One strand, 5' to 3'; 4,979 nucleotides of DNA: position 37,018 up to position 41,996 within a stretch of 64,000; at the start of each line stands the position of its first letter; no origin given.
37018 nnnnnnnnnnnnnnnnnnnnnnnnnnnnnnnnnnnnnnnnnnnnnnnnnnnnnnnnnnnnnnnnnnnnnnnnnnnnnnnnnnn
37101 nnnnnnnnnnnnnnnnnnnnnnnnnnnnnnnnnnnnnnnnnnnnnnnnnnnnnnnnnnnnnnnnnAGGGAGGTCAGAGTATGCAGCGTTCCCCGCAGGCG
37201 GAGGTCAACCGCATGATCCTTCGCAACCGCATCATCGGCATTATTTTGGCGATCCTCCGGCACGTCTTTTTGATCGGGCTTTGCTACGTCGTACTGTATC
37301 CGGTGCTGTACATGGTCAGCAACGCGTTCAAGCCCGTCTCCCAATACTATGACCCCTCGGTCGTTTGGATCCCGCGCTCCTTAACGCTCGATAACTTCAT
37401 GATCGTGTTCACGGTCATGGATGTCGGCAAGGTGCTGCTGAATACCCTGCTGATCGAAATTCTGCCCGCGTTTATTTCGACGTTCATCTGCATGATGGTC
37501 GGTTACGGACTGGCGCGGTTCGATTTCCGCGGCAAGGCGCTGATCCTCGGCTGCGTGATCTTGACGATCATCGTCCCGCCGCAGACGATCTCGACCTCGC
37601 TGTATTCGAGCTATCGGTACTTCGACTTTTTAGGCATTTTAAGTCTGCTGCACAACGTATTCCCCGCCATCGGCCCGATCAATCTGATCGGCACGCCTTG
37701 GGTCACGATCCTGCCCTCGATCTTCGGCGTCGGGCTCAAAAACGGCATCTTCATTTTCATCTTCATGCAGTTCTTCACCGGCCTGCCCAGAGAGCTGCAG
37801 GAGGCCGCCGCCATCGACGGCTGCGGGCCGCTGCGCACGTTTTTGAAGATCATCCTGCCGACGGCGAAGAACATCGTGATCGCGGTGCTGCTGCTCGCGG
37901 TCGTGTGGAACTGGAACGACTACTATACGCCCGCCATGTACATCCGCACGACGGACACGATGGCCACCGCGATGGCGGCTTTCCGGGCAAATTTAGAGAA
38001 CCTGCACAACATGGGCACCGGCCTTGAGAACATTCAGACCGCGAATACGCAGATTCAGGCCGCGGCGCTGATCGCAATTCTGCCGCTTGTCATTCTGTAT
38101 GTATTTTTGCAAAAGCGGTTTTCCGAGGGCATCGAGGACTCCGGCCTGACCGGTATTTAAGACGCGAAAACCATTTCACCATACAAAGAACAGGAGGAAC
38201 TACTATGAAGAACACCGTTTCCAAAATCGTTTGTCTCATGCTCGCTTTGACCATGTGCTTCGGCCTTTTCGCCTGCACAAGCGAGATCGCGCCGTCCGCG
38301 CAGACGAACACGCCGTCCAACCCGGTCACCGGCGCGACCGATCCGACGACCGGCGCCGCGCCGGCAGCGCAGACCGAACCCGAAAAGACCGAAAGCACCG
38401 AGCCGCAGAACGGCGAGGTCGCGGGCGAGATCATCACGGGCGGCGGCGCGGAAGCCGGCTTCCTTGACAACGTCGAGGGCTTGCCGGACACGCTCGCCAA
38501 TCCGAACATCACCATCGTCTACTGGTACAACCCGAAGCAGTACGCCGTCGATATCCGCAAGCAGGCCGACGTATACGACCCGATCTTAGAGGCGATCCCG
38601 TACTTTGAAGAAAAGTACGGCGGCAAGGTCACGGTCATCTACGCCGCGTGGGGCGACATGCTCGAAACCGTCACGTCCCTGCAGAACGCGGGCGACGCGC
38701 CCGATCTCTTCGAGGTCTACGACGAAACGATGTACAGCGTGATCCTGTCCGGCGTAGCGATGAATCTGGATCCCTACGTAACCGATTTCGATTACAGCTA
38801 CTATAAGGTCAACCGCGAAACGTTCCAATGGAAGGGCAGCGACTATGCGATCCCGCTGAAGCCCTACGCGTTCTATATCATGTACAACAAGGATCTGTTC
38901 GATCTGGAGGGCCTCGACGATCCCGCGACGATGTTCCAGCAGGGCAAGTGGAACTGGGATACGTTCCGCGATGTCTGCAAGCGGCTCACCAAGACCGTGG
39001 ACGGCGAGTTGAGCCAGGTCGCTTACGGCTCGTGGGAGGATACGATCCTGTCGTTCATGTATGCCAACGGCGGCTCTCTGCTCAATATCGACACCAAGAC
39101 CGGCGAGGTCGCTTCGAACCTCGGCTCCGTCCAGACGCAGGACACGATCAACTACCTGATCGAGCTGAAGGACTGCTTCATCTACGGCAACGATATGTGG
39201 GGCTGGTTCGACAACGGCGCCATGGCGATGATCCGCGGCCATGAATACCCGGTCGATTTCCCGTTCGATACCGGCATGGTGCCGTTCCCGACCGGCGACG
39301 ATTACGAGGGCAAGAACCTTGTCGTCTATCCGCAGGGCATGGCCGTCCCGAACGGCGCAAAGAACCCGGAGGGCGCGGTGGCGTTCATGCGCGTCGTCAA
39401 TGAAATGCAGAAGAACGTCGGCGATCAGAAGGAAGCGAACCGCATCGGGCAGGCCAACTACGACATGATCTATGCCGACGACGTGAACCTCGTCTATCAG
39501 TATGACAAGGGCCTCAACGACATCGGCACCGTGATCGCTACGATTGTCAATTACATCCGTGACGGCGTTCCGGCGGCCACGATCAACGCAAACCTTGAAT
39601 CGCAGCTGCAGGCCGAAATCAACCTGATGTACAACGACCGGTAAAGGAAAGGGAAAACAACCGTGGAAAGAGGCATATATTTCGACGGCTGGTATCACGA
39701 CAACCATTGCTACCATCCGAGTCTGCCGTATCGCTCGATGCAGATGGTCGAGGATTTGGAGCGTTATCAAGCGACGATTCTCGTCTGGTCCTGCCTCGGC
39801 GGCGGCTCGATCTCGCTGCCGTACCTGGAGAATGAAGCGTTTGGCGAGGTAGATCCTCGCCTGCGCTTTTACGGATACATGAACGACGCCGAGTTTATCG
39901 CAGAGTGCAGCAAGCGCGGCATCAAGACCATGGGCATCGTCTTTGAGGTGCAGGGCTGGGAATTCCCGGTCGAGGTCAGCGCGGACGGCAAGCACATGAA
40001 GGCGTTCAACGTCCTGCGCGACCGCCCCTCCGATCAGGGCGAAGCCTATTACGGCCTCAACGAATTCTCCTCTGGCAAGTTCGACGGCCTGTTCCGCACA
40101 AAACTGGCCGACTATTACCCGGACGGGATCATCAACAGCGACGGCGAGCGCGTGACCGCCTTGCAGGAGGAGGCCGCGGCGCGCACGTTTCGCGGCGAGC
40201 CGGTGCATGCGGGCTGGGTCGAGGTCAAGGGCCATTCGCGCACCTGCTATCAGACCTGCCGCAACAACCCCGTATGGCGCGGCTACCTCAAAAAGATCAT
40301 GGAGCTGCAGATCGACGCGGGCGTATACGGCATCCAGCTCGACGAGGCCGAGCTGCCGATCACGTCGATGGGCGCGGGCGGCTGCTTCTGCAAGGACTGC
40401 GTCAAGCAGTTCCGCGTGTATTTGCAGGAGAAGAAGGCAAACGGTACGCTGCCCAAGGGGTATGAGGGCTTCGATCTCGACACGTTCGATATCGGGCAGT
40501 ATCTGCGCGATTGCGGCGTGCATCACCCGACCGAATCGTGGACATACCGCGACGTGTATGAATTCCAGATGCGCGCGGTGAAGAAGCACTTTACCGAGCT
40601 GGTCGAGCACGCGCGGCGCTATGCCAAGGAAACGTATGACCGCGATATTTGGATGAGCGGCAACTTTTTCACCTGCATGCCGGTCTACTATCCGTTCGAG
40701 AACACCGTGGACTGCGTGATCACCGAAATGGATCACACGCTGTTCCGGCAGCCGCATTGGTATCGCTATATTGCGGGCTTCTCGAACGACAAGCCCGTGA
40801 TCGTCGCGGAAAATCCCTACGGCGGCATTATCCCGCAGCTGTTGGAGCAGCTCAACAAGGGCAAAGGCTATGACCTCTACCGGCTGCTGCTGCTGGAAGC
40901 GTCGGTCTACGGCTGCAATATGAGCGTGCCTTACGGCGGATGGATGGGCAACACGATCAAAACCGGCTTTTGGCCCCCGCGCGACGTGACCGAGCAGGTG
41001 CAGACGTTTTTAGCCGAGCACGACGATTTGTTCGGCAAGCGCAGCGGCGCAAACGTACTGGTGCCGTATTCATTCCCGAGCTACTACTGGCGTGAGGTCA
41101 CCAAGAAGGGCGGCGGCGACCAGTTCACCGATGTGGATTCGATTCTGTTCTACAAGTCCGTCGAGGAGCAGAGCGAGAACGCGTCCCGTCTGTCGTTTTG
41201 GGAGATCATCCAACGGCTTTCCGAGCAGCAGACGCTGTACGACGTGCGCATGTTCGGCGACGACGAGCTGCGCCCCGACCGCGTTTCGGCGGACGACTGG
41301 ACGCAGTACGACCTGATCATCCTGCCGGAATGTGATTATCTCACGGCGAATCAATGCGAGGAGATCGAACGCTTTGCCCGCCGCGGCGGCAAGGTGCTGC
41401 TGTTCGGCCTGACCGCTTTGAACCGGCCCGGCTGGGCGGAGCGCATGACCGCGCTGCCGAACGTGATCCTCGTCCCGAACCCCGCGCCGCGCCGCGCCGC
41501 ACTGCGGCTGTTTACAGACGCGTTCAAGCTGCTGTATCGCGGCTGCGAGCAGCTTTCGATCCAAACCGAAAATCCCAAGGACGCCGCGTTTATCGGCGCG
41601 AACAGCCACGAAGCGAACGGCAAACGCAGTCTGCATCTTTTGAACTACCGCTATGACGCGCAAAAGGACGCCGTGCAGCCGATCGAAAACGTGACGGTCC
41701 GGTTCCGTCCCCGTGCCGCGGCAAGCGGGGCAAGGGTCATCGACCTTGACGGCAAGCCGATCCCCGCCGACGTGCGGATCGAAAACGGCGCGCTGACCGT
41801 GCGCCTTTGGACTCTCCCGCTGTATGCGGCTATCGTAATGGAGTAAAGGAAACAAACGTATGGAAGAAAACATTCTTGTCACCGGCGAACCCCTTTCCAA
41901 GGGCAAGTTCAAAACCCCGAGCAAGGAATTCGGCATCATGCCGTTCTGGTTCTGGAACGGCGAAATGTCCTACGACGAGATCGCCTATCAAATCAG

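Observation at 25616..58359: A 14-bp pseudo-palindromic operator recurs seven times and overlaps the +1 of four promoters, defining a regulon that includes the radical enzyme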

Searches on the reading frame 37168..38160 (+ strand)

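Call 15: search_protein_families(library=pfam, proteins=[window:37168-38160:+])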
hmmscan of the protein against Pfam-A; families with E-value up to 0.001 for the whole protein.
window:37168-38160:+ (330 aa): 1 family
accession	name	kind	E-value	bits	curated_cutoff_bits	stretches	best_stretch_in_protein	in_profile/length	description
PF00528.27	BPD_transp_1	-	6.7e-14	52.5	26.4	1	110-321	3-181/184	Binding-protein-dependent transport system inner membrane component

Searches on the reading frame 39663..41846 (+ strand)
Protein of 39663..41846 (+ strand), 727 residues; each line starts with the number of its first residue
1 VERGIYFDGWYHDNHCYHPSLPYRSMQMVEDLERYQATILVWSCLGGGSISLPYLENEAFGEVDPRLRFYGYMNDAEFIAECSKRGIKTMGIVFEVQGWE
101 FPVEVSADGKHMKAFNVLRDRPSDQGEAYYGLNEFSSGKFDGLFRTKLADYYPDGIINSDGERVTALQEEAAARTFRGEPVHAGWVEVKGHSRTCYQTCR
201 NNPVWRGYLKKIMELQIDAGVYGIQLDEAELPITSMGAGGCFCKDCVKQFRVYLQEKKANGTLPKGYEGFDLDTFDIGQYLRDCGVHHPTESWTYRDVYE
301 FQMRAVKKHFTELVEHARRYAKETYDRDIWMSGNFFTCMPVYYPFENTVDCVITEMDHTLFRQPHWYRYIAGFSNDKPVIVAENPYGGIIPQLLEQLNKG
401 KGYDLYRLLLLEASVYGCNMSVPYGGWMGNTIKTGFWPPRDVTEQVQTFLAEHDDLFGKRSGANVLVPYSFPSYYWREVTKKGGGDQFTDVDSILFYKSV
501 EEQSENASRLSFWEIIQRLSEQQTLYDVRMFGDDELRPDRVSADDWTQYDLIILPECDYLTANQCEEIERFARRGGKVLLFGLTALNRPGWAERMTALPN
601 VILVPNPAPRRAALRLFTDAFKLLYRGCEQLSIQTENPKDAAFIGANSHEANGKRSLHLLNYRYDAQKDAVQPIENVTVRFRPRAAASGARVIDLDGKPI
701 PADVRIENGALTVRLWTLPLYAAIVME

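Call 15: search_protein_families(library=pfam, proteins=[window:39663-41846:+])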
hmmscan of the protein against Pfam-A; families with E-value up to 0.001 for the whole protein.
window:39663-41846:+ (727 aa): 2 families
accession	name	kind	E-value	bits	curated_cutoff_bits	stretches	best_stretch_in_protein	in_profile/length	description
PF08532.16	Glyco_hydro_42M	-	0.00013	22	25.8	1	543-581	52-90/207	Beta-galactosidase trimerisation domain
PF09822.16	ABC_transp_aux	-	0.0002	21.2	34.7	1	511-581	17-79/288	ABC-type uncharacterized transport system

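Call 17: search_protein_families(library=ncbifam, proteins=[window:39663-41846:+])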
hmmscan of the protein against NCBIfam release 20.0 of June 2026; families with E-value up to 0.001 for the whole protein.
window:39663-41846:+ (727 aa): 0 families
